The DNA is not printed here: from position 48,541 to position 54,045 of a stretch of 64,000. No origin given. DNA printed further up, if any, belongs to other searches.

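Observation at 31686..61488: Head-to-head pair of ~3,000-aa paralogous surface proteins with a shared accessory cassette: candidate undescribed envelope system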

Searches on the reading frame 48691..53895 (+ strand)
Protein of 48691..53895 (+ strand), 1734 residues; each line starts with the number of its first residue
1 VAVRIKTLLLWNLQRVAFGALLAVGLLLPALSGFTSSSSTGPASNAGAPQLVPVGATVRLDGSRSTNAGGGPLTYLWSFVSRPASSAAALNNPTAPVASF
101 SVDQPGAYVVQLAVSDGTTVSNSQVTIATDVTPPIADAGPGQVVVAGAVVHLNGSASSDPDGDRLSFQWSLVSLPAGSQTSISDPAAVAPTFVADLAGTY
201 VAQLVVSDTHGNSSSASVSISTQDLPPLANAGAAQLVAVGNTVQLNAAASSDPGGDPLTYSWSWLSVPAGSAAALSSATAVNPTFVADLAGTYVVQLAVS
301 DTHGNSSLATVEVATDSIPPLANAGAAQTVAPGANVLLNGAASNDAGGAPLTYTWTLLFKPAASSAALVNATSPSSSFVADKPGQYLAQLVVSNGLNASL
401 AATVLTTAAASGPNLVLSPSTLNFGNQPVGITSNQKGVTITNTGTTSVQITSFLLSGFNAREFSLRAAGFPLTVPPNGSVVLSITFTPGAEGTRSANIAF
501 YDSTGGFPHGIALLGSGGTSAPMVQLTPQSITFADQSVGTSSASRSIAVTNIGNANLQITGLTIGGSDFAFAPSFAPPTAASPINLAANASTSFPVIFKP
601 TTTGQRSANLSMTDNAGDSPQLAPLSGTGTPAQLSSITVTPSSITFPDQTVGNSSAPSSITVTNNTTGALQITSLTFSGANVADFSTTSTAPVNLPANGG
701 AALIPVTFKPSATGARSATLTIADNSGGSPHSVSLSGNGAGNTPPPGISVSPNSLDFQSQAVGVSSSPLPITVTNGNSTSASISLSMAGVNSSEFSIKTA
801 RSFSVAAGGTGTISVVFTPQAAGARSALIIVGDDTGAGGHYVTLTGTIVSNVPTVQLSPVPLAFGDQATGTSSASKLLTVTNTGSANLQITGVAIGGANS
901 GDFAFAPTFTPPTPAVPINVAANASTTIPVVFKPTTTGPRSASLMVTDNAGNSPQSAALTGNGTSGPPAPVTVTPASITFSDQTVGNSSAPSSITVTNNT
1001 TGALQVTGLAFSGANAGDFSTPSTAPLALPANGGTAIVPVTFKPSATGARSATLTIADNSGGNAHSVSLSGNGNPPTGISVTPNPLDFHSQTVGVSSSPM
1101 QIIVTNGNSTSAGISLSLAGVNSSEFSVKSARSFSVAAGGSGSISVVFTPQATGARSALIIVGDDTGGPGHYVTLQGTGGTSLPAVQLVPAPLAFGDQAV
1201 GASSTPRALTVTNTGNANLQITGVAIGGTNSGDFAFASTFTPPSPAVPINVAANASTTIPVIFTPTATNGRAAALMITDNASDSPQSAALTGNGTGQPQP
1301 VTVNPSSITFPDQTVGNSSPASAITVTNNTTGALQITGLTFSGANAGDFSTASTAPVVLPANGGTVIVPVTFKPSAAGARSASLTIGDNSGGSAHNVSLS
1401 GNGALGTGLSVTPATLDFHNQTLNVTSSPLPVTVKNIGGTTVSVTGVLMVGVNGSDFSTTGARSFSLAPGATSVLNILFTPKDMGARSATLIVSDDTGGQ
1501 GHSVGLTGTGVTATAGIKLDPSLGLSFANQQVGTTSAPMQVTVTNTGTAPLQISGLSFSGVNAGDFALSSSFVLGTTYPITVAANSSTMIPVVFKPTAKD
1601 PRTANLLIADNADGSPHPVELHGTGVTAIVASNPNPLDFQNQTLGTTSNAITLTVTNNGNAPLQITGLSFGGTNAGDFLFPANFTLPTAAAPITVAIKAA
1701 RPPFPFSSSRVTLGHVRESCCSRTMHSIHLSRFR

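Call 5: search_protein_families(library=pfam, proteins=[window:48691-53895:+], max_evalue=0.01)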
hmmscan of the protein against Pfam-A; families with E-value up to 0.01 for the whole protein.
window:48691-53895:+ (1734 aa): 18 families
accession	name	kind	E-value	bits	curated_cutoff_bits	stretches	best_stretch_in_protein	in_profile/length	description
PF22073.2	Cep192_D4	-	2.3e-74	247.2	35.5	10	522-629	2-111/112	Cep192 domain 4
PF15780.11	ASH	-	1e-66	221.7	27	8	751-836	6-94/98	Abnormal spindle-like microcephaly-assoc'd, ASPM-SPD-2-Hydin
PF12371.14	TMEM131_like_N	-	4.9e-52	174.5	28.8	4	749-830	2-81/84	Transmembrane protein 131-like N-terminal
PF22544.2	HYDIN_VesB_CFA65-like_Ig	-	1.3e-41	141.2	25.5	4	413-500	1-84/100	HYDIN/CFA65/VesB-like, Ig-like domain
PF22352.2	K319L-like_PKD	-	2.7e-38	130.3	27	4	138-220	1-82/84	K319L-like, PKD domain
PF18911.6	PKD_4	-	1.4e-33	115.2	27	4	226-313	3-83/85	PKD domain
PF22066.2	Cep192_D8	-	7.2e-25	87.6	33.5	0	1302-1401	7-98/101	Cep192 domain 8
PF24507.1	Ig_CFAP65_4th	-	3.6e-23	82.2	27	0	771-847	2-75/76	CFAP65, fourth Ig-like domain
PF00801.26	PKD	-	4.2e-22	78.4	23.5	4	234-310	8-76/80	PKD domain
PF24771.2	Ig_CFAP74_1st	-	2.6e-15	57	29.2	0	640-726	4-88/97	CFAP74 first Ig-like domain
PF07610.17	DUF1573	-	3e-14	53.2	26.1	0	658-738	21-97/98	Protein of unknown function (DUF1573)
PF00932.25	LTD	-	8e-13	49.2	34.3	0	433-483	20-68/109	Lamin Tail Domain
PF21027.3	Sde0182_C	-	1.1e-10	42.3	27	0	150-173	2-25/83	Cellulose-binding protein Sde0182, C-terminal domain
PF24501.1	Ig_TMEM131L_5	-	1.1e-10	41.6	27.8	0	1436-1481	1-48/66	TMEM131L fifth Ig-like domain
PF24499.1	Ig_TMEM131L_4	-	9.5e-10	39.4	27.8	0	1242-1280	84-122/136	TMEM131L fourth Ig-like domain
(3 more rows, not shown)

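Call 8: search_protein_families(library=ncbifam, proteins=[window:48691-53895:+], max_evalue=0.01)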
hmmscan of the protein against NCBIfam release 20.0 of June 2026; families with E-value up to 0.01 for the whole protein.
window:48691-53895:+ (1734 aa): 6 families
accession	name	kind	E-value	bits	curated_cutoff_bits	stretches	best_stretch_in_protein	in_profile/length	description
NF012200.0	choice_anch_D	domain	8.1e-190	618.3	45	12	1503-1614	2-107/108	choice-of-anchor D domain-containing protein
NF038112.1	myxo_dep_M36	subfamily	1.3e-38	131.9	1500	2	225-405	1188-1372/1604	myxosortase-dependent M36 family metallopeptidase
NF041321.1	Alpha-amyl_MalA_Halo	equivalog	4.9e-19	68.2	875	3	231-328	4-92/666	alpha-amylase MalA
NF038111.1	rhom_dep_M36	equivalog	1.3e-07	29.5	1700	1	226-319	1187-1279/1315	rhombosortase-dependent M36 family metallopeptidase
NF009402.0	PRK12767.1-1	equivalog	2.5e-05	23.2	218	0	562-617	121-171/329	carbamoyl phosphate synthase-like protein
NF047638.1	throspo3_MtsC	equivalog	0.00025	20.1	350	0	66-98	309-341/428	cell-cell cohesion MYXO-CTERM protein MtsC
